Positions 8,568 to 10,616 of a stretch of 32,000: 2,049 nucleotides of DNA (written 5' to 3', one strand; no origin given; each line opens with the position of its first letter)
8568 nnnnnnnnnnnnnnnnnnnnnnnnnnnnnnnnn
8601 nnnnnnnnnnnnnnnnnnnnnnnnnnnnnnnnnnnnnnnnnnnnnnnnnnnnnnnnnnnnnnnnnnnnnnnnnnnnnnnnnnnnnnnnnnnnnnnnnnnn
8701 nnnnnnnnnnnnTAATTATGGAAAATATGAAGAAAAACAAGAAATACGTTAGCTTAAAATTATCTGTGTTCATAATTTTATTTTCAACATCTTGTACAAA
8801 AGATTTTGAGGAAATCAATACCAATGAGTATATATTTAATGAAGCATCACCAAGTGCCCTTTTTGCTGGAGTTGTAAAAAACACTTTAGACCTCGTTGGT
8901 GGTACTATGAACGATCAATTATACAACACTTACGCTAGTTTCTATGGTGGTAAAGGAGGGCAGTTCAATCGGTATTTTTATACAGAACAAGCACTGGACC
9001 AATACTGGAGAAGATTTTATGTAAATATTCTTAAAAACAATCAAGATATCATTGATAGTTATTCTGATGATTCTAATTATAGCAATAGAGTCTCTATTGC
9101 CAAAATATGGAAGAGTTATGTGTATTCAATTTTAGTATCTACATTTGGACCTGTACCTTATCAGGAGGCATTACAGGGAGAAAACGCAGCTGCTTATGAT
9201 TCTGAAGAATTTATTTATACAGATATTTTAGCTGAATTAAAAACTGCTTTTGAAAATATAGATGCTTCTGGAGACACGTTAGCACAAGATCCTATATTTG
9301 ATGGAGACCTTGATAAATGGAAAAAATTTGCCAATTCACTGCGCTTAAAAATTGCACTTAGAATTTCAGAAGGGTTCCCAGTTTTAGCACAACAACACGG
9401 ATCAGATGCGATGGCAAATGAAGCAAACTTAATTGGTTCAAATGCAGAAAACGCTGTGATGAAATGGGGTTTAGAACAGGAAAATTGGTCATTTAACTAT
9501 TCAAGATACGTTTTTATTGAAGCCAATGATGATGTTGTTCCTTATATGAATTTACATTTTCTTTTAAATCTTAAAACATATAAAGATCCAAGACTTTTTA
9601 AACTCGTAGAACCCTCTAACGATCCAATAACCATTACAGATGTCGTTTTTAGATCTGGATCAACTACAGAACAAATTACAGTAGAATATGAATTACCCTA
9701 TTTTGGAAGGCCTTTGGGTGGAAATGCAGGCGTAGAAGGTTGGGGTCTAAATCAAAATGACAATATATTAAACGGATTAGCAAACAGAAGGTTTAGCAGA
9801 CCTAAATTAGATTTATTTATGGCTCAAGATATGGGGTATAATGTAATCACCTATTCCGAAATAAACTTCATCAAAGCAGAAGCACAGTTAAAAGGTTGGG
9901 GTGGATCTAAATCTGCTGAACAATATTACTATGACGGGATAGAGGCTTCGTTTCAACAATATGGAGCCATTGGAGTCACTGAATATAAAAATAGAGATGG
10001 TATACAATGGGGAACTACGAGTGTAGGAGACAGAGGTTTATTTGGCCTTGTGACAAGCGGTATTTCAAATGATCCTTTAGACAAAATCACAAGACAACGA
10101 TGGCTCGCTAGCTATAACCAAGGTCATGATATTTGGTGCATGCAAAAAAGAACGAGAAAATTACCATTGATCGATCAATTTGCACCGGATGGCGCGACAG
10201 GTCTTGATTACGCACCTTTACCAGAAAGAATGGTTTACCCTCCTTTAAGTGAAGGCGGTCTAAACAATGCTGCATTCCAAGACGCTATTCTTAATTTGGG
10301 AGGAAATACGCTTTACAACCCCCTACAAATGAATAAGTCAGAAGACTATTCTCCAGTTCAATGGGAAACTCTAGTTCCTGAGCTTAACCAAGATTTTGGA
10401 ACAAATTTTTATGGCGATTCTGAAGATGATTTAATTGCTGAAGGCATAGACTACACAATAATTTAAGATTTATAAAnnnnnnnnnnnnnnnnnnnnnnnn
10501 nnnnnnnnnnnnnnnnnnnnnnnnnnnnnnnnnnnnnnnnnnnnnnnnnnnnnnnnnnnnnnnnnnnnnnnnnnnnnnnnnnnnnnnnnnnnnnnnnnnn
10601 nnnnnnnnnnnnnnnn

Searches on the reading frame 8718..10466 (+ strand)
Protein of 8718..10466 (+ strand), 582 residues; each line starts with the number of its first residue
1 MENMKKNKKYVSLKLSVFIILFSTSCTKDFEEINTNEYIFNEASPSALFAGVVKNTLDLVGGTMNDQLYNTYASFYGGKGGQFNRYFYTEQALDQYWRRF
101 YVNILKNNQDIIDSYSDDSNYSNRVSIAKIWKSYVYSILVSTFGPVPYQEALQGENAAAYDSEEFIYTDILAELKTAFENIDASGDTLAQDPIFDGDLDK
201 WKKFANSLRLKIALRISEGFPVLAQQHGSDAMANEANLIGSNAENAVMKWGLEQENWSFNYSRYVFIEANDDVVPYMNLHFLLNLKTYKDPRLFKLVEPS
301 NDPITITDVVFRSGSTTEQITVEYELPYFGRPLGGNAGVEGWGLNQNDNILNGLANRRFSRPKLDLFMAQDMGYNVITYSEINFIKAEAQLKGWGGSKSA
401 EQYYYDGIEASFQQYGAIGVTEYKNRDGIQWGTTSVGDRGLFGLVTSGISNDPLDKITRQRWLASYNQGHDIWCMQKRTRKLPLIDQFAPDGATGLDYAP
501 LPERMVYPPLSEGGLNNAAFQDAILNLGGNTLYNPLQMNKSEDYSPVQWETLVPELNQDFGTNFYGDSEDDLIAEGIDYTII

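Call 3: search_protein_families(library=pfam, proteins=[window:8718-10466:+], max_evalue=0.01)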
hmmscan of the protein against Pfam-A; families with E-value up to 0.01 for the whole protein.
window:8718-10466:+ (582 aa): 3 families
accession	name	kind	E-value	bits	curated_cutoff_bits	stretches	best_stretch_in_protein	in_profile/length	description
PF12771.13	SusD-like_2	-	4.9e-69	233.6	27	1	41-508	5-415/415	Starch-binding associating with outer membrane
PF12741.13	SusD-like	-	1.8e-52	179.4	27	2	69-316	53-297/495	Susd and RagB outer membrane lipoprotein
PF14322.12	SusD-like_3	-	0.00014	22.6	27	1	84-181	65-165/191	Starch-binding associating with outer membrane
